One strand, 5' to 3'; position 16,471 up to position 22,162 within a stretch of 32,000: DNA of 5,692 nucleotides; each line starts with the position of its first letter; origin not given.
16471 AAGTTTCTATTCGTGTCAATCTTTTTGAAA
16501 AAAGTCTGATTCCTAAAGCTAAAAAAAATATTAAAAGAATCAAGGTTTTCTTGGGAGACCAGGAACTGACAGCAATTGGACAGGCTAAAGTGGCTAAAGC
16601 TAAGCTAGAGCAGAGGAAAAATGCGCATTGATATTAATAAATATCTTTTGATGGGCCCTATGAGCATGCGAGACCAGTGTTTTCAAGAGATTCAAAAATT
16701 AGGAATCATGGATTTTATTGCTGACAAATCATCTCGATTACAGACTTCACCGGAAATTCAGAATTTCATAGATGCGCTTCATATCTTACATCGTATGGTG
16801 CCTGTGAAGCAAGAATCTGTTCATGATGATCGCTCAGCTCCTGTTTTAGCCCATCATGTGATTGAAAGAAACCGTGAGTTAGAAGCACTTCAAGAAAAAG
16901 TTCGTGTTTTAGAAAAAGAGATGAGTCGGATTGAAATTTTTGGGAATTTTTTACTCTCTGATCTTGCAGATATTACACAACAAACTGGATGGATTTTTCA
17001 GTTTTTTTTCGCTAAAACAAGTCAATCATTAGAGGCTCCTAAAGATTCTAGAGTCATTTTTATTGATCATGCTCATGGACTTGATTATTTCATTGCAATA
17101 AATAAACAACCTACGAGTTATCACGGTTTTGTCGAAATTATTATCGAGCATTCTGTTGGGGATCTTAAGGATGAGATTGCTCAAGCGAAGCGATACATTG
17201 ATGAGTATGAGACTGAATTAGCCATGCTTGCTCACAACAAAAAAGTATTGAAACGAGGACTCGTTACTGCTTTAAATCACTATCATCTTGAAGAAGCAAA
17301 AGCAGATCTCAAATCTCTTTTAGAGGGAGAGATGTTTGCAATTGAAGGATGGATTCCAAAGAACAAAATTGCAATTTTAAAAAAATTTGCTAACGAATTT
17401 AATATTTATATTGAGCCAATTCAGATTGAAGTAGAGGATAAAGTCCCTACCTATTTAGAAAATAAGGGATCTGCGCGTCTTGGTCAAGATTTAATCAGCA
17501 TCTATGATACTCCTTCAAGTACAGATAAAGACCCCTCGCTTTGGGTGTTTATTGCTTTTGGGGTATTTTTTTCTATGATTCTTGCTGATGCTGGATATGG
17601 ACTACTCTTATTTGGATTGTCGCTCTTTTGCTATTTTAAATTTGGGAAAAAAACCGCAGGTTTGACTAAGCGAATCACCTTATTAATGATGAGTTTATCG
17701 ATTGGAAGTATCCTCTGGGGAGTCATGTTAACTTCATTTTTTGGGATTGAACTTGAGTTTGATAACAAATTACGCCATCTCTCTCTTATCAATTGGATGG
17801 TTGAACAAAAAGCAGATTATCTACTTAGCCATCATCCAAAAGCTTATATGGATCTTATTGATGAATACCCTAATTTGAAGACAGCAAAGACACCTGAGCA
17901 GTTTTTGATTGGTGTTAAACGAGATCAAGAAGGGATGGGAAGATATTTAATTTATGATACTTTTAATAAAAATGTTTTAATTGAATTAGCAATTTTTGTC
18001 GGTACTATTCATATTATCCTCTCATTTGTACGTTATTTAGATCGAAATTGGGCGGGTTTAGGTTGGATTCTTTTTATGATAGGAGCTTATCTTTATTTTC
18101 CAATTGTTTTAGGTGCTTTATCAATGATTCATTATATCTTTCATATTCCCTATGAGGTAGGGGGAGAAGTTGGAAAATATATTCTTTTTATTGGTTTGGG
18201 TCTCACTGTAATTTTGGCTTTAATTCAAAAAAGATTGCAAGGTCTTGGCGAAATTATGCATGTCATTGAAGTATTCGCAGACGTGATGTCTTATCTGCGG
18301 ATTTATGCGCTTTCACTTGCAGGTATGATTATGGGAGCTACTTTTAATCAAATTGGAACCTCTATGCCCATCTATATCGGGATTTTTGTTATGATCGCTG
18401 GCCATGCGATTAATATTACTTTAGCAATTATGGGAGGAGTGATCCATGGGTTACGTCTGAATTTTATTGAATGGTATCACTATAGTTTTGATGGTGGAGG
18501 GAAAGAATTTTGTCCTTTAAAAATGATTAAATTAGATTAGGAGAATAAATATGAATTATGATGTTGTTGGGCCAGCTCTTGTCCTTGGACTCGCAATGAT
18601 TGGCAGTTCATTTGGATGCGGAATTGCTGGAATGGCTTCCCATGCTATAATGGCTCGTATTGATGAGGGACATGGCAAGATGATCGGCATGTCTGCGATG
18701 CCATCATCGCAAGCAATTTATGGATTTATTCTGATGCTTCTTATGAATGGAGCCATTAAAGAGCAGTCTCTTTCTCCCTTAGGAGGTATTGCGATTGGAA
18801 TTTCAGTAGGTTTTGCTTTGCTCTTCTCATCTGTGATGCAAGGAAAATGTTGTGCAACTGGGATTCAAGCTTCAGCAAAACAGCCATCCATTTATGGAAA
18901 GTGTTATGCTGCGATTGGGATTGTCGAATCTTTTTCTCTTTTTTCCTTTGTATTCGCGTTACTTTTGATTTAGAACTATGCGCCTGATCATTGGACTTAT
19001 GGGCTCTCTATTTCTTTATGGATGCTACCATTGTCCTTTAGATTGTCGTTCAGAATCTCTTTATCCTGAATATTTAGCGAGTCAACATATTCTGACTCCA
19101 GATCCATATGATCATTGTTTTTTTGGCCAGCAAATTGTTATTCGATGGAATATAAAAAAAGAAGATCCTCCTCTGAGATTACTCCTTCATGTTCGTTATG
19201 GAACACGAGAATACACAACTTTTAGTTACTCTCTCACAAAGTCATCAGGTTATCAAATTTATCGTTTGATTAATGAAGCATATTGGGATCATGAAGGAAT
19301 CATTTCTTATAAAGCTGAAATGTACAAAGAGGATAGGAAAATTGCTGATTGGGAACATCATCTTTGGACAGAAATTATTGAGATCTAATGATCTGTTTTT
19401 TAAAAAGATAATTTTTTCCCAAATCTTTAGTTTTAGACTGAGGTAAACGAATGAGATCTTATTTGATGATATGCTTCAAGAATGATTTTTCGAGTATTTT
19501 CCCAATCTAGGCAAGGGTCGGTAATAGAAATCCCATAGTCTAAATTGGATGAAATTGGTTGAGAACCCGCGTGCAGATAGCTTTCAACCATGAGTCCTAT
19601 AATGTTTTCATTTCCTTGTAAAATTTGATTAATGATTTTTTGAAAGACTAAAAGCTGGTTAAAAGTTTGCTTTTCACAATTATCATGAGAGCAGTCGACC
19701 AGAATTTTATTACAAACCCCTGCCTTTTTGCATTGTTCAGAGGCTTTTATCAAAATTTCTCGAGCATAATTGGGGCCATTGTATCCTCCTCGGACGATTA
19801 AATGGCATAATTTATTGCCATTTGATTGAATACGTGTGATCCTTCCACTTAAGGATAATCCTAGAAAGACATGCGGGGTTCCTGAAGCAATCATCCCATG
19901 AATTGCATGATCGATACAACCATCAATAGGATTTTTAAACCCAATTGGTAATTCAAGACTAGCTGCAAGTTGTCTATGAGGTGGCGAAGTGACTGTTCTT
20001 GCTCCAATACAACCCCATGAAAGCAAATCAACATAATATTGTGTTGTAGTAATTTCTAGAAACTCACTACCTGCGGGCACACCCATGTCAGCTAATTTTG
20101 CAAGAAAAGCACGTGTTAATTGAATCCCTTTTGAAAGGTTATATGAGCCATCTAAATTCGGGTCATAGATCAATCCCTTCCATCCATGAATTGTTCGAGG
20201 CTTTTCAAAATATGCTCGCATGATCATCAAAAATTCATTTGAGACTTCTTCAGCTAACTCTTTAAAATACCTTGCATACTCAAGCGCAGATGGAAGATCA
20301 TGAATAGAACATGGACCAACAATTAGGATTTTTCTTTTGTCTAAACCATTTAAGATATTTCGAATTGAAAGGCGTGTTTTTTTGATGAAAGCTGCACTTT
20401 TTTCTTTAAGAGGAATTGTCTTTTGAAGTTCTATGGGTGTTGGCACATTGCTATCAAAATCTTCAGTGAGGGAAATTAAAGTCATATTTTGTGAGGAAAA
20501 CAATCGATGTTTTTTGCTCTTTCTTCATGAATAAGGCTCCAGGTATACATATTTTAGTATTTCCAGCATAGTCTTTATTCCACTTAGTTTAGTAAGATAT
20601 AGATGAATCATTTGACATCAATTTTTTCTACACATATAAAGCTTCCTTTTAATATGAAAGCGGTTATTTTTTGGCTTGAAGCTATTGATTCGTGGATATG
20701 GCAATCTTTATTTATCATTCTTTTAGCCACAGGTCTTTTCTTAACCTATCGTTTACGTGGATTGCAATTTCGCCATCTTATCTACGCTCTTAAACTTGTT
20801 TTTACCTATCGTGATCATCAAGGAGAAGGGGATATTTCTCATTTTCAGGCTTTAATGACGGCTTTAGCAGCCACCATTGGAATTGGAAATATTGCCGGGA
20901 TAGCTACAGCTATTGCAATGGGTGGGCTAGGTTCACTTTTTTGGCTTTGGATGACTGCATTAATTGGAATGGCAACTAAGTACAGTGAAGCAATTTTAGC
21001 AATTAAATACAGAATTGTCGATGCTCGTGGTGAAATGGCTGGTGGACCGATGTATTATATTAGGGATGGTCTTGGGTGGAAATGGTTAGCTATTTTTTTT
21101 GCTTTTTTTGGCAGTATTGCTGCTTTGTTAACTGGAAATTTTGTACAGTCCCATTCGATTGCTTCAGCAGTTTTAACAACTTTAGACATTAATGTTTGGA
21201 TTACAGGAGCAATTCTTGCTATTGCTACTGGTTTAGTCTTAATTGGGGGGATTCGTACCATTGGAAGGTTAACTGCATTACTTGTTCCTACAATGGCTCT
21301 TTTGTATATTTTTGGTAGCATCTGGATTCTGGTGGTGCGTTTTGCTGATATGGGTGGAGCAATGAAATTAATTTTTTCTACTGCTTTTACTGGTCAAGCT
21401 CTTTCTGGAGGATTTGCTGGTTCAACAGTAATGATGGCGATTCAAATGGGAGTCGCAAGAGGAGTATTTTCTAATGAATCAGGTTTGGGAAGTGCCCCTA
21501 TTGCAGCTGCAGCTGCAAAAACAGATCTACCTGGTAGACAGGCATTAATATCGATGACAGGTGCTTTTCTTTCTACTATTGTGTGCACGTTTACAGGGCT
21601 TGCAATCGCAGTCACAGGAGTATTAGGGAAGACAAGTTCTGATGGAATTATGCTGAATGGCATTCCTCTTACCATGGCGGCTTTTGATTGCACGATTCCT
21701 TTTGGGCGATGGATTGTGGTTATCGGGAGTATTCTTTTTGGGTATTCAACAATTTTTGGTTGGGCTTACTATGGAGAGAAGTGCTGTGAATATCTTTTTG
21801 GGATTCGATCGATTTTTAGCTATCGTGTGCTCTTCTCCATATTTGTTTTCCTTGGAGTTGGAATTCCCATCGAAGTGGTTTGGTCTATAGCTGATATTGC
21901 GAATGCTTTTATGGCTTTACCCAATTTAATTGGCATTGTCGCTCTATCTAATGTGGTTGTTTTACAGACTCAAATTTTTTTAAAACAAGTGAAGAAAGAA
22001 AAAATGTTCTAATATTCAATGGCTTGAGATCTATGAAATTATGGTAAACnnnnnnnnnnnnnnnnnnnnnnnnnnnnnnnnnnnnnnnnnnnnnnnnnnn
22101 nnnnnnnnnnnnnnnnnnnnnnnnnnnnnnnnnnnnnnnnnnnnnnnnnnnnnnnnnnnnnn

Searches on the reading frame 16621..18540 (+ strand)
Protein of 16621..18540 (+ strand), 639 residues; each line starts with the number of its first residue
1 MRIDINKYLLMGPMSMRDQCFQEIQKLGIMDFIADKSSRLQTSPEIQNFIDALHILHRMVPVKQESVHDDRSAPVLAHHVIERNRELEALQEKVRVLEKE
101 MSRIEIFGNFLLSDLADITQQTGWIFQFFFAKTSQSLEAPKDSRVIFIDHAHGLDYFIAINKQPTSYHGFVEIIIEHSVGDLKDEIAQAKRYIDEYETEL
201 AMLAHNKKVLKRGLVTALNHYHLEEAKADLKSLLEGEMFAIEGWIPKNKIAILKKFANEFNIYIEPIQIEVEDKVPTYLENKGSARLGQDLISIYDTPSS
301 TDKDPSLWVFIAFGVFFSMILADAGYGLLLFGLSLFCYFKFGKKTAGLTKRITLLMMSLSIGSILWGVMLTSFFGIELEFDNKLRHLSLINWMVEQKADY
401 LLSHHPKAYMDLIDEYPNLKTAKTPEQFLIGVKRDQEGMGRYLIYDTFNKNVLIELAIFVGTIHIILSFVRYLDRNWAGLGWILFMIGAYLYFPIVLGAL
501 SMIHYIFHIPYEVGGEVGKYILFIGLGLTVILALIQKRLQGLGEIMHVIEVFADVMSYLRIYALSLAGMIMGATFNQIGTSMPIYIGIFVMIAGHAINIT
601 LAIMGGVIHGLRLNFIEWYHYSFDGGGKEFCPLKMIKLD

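Call 64: search_protein_families(library=pfam, proteins=[window:16621-18540:+], max_evalue=0.00001)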
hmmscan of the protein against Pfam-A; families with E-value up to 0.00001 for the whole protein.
window:16621-18540:+ (639 aa): 1 family
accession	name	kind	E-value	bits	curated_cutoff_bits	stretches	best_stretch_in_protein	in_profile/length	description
PF01496.24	V_ATPase_I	-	3.5e-12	45.6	30.7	1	235-379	305-462/815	V-type ATPase 116kDa subunit family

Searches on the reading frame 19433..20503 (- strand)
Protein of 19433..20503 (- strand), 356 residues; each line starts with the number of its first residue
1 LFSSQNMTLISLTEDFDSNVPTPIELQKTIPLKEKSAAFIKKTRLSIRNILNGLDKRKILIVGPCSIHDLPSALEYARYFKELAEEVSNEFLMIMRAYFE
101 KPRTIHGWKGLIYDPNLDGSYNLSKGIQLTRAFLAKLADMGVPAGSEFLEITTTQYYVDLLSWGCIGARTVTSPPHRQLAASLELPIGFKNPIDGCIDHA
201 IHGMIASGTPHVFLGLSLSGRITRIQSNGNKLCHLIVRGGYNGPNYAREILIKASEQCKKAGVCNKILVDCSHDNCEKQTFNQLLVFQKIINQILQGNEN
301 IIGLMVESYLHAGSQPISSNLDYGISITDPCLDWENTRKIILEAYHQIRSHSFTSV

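Call 64: search_protein_families(library=pfam, proteins=[window:19433-20503:-], max_evalue=0.00001)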
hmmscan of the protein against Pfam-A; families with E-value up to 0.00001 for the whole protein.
window:19433-20503:- (356 aa): 1 family
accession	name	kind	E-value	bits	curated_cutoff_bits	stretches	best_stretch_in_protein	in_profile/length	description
PF00793.26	DAHP_synth_1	-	2.5e-69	233.6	25.5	1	44-339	8-267/270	DAHP synthetase I family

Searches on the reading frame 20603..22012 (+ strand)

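Call 64: search_protein_families(library=pfam, proteins=[window:20603-22012:+], max_evalue=0.00001)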
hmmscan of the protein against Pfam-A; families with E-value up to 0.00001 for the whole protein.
window:20603-22012:+ (469 aa): 1 family
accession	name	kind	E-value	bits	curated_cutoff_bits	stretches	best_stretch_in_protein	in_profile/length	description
PF01235.23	Na_Ala_symp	-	1.6e-125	419.9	24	1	70-467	5-387/392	Sodium:alanine symporter family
